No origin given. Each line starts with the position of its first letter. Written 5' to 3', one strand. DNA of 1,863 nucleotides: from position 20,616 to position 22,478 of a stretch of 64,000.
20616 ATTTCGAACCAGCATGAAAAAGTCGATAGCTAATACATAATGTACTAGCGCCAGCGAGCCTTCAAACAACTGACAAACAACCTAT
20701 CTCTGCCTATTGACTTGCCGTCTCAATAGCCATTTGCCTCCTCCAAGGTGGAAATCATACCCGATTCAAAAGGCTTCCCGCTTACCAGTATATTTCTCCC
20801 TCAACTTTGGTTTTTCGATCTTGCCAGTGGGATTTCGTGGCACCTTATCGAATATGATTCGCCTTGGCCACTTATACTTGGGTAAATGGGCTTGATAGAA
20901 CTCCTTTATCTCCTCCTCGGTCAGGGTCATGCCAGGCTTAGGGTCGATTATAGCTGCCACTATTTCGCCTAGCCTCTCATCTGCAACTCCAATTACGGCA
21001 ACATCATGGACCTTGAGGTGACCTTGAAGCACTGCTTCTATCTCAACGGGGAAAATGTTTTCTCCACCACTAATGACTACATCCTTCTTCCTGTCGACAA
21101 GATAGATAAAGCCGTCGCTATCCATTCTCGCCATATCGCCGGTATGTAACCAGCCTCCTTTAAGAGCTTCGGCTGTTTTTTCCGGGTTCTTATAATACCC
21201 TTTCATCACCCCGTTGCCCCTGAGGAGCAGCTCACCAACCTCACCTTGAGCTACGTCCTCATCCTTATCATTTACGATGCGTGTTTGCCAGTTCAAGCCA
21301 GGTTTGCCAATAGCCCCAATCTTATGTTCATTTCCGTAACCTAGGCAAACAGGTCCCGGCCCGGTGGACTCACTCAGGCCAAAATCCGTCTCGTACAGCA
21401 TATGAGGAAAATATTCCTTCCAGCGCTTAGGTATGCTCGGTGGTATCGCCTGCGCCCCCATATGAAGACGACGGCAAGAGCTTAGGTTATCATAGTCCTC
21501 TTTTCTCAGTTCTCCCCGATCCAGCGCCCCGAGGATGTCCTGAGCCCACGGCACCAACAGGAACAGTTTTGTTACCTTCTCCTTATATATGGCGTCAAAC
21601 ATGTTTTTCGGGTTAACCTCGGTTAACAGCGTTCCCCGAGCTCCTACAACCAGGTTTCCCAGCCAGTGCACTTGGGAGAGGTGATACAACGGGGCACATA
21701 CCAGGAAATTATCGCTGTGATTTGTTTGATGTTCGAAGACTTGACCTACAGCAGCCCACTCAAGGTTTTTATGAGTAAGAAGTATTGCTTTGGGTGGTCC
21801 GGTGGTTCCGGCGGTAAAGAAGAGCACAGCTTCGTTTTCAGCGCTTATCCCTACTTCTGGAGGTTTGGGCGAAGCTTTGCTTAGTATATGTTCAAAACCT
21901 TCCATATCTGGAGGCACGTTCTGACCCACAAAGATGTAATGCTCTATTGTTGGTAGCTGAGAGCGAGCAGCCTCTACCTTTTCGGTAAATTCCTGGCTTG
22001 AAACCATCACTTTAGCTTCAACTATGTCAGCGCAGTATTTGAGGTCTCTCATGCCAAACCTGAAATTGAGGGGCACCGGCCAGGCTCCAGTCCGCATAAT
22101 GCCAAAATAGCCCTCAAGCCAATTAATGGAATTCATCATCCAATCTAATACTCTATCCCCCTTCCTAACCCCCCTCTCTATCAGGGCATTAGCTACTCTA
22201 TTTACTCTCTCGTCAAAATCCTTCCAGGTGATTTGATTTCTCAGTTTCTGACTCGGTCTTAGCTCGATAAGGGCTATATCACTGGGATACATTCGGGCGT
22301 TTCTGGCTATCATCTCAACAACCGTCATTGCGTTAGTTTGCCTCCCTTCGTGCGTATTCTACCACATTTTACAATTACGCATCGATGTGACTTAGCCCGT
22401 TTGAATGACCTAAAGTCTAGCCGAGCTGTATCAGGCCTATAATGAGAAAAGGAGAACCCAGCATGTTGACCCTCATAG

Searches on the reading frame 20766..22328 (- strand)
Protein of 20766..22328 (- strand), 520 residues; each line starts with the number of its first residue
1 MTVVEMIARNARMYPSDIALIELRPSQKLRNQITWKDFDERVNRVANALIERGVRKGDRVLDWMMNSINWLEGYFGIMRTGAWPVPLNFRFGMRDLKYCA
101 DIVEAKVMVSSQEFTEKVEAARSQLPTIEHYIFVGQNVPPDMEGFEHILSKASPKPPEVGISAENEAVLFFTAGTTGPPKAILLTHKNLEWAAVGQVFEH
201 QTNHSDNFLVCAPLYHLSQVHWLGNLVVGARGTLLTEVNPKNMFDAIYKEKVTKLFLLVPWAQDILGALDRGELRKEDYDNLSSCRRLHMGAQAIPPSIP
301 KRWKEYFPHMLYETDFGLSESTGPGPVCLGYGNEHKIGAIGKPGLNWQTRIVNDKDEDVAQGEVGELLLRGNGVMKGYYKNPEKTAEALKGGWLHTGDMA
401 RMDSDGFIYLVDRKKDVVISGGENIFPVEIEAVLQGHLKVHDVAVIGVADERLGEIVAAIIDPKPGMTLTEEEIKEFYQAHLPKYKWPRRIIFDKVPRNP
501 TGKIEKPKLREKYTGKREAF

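Call 8: search_protein_families(library=pfam, proteins=[window:20766-22328:-], max_evalue=0.001)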
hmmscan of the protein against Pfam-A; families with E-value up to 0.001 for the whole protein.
window:20766-22328:- (520 aa): 2 families
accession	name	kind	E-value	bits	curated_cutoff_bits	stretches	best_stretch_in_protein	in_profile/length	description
PF00501.34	AMP-binding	-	3.3e-70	237.3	29.9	1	8-379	2-384/384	AMP-binding enzyme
PF13193.12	AMP-binding_C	-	1.5e-14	55.1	24.5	1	429-503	1-76/76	AMP-binding enzyme C-terminal domain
